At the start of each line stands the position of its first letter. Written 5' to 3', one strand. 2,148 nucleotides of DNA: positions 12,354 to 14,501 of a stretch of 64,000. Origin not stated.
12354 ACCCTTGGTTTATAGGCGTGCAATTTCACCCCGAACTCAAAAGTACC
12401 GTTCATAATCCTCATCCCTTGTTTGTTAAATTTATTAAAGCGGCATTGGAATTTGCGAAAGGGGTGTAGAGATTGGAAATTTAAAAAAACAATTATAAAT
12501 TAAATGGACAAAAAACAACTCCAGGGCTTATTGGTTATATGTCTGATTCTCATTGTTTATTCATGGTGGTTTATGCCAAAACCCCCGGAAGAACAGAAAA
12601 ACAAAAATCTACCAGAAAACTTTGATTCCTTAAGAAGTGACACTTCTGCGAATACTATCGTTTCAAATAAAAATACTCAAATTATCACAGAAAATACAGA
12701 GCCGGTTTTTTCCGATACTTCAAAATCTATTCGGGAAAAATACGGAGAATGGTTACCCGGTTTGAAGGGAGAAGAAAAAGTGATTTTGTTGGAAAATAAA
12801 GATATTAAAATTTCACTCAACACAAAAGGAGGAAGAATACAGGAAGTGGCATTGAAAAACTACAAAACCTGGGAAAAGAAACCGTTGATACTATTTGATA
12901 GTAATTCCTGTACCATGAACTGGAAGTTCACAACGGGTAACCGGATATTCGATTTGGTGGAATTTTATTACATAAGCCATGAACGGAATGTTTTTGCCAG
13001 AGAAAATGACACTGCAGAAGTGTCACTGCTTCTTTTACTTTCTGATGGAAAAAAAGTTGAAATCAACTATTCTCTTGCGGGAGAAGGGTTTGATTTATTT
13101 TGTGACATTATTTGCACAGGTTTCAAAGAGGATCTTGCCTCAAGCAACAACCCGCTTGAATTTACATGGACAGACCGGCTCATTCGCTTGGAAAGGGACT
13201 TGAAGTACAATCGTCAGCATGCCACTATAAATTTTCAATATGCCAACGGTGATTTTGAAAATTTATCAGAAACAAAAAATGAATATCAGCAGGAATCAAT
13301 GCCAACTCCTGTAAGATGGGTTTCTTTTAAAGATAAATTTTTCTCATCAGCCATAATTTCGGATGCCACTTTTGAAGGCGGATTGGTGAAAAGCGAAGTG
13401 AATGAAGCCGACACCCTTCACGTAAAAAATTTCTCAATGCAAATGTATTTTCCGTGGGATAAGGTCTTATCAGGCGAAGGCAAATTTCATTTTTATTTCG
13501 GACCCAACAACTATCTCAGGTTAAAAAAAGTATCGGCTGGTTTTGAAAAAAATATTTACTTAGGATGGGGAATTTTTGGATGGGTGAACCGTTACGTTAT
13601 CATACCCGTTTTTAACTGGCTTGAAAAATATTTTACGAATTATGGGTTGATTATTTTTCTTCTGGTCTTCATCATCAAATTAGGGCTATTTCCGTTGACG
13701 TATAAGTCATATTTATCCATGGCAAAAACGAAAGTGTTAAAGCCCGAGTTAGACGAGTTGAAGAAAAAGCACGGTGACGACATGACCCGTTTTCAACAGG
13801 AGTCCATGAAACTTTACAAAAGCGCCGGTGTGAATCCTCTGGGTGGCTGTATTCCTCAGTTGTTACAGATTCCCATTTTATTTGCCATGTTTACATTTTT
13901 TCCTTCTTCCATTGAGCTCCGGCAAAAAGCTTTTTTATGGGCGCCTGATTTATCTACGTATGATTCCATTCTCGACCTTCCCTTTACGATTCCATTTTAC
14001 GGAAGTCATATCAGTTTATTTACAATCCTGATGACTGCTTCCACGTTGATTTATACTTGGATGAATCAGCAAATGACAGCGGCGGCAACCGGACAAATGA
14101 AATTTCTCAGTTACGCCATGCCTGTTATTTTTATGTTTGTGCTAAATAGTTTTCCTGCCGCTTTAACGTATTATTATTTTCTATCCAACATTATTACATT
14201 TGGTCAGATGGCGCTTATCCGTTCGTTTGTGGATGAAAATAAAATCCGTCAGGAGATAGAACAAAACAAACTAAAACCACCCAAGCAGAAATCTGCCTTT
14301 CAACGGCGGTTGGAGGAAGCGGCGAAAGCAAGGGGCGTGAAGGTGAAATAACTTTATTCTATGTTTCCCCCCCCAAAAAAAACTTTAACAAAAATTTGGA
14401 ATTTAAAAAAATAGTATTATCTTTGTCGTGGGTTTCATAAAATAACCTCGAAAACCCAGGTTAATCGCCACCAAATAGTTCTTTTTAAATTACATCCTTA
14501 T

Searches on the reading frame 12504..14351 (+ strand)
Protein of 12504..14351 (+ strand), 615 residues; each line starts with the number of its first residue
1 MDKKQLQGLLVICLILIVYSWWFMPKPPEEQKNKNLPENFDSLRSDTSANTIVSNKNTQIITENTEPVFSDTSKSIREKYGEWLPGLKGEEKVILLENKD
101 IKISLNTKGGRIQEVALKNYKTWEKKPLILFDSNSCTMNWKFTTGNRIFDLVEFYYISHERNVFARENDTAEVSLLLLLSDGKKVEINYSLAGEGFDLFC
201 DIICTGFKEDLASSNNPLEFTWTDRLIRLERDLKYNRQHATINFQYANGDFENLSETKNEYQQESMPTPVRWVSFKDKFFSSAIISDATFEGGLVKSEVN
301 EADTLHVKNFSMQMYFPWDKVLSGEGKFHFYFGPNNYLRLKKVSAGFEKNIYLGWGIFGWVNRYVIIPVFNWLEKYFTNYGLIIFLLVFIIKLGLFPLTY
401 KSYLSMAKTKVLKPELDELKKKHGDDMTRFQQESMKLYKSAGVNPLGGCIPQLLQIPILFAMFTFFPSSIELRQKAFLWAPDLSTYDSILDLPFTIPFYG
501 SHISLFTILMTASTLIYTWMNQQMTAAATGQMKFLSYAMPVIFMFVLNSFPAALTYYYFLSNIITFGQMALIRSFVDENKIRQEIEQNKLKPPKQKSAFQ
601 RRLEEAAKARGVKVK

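Call 51: search_protein_families(library=pfam, proteins=[window:12504-14351:+], max_evalue=0.00001)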
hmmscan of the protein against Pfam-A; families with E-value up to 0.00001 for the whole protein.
window:12504-14351:+ (615 aa): 2 families
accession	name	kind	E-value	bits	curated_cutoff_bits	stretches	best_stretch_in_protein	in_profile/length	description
PF02096.25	60KD_IMP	-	1.3e-51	175.2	35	1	380-573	1-162/163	60Kd inner membrane protein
PF14849.12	YidC_periplas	-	3.6e-23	83.3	24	1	96-356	4-273/283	YidC periplasmic domain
